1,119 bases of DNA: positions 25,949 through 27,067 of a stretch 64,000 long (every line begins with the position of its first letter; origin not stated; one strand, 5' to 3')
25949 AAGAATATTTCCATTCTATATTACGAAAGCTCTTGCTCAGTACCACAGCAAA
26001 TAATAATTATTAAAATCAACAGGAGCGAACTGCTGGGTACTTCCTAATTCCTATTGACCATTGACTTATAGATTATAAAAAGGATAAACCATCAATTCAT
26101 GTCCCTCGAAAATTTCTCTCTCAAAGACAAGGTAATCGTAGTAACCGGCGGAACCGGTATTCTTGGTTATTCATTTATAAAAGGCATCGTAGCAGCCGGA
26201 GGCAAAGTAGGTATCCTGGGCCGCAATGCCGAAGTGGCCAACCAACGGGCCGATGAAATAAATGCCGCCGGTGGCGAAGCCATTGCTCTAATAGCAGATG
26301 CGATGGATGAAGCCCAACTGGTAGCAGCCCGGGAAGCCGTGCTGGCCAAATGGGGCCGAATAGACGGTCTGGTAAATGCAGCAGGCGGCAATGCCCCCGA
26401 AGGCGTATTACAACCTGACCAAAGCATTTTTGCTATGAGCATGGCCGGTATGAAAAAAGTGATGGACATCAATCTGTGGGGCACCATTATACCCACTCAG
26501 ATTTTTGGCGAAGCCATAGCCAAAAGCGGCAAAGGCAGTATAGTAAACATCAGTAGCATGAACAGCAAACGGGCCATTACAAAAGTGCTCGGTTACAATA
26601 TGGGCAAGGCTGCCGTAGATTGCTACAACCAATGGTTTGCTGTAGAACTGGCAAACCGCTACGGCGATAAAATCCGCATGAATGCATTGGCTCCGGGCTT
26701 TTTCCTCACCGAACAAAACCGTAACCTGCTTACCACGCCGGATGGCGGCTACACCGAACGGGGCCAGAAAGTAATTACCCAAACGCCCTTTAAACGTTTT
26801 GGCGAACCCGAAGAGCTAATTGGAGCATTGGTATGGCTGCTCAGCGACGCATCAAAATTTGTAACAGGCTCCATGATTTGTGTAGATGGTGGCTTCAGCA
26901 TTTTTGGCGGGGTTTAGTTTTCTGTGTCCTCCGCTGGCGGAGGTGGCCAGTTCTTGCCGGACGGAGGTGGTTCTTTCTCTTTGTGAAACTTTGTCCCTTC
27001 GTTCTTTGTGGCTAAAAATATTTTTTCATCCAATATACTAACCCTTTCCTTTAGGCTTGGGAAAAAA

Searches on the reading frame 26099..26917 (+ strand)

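Call 39: search_protein_families(library=pfam, proteins=[window:26099-26917:+], max_evalue=0.001)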
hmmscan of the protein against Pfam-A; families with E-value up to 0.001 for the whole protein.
window:26099-26917:+ (272 aa): 3 families
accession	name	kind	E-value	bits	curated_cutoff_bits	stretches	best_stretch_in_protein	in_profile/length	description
PF13561.12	adh_short_C2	-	6.4e-43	147.5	27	1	23-267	9-236/236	Enoyl-(Acyl carrier protein) reductase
PF00106.31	adh_short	-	1e-35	123.4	26.6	1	11-211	1-191/195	short chain dehydrogenase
PF08659.16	KR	-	5e-09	36.8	22.6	1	13-174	3-157/180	KR domain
